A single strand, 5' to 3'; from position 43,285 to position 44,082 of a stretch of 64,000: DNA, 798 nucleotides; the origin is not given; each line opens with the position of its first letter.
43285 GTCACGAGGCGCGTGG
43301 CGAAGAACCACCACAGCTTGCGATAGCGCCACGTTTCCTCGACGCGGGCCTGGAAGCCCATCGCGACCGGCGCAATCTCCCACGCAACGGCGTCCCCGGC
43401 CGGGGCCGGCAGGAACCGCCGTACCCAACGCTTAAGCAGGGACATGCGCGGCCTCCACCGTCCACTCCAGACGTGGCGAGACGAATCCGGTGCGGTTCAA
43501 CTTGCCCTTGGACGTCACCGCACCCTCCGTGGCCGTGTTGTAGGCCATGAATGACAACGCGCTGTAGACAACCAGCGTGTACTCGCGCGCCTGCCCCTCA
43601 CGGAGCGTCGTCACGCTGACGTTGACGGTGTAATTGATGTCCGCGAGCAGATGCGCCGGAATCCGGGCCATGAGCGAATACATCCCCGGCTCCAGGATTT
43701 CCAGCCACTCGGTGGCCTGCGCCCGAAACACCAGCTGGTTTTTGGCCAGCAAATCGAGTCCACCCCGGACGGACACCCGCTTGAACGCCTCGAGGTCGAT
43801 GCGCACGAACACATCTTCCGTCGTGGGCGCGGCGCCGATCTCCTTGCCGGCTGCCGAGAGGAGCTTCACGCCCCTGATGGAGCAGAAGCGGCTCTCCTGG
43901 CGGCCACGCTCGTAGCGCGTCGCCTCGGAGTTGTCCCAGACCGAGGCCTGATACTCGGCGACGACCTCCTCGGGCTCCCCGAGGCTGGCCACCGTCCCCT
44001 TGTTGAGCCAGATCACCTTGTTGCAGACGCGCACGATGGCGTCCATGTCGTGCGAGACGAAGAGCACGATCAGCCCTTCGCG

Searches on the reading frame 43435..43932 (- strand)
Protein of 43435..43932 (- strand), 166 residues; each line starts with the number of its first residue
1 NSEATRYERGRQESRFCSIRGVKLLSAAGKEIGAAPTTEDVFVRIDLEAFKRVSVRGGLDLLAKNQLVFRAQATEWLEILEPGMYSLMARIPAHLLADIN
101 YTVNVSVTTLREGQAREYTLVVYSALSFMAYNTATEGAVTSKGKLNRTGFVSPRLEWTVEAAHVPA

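Call 18: search_protein_families(library=pfam, proteins=[window:43435-43932:-], max_evalue=10)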
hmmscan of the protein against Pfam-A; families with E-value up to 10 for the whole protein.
window:43435-43932:- (166 aa): 1 family
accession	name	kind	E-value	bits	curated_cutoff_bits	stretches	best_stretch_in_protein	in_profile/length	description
PF14524.12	Wzt_C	-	0.01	16.2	30.4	1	11-131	4-130/143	Wzt C-terminal domain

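Call 30: search_solved_structures(query=A3, max_evalue=10, show_alignments=3)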
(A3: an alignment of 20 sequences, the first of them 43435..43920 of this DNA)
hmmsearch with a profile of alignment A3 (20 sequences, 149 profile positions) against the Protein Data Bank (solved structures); distinct sequences matched with E-value up to 10: 0.

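Call 31: search_protein_families(library=pfam, alignment_id=A3, max_evalue=1)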
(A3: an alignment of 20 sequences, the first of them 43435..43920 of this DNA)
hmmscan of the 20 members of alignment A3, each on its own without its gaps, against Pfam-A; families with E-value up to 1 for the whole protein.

A. member 1, window:43435-43920:- (162 aa): 1 family
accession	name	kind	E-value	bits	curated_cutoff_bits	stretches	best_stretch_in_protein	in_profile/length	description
PF14524.12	Wzt_C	-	0.0097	16.3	30.4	1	7-127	4-130/143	Wzt C-terminal domain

B. families by the number of members that match (of 20 scanned): 2 families
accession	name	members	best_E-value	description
PF14524.12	Wzt_C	17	0.00014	Wzt C-terminal domain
PF05198.21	IF3_N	1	0.14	Translation initiation factor IF-3, N-terminal domain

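Call 68: find_homologous_proteins(query=A3, max_evalue=0.001)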
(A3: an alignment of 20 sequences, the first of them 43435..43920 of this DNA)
Query A3 (20 sequences) (162 aa, profile of the alignment): 30 proteins with E <= 0.001 among 4541 candidates.
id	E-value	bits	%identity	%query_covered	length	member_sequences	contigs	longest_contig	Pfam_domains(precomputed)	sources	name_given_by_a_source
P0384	1.1e-43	166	43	94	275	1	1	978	-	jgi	jgi:lipopolysaccharide transport system ATP-binding protein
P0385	1.5e-43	166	45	94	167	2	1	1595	-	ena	-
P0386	8.0e-43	164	45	97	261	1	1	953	-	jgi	jgi:ABC-type glutathione transport system ATPase component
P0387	2.2e-42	162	44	95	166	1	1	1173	-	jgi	jgi:hypothetical protein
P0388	6.3e-42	161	40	94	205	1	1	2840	-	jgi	jgi:hypothetical protein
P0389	1.5e-39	153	46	93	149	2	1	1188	-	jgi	jgi:hypothetical protein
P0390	1.1e-38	150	46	90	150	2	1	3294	-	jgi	jgi:hypothetical protein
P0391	1.6e-38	150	34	85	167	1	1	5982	-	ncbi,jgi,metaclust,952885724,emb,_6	jgi:hypothetical protein|metaclust:\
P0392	6.2e-38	148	33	94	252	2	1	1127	-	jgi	-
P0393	3.9e-37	145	28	91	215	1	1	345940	-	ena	-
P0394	2.0e-36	143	41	93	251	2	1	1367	PF14524.13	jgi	jgi:hypothetical protein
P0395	2.6e-36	142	29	92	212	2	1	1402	-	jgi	jgi:lipopolysaccharide transport system ATP-binding protein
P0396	4.3e-36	142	29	89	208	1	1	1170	-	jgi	jgi:hypothetical protein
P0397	7.8e-36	141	30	92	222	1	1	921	-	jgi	jgi:hypothetical protein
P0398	1.9e-35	140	37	89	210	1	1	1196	-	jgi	jgi:hypothetical protein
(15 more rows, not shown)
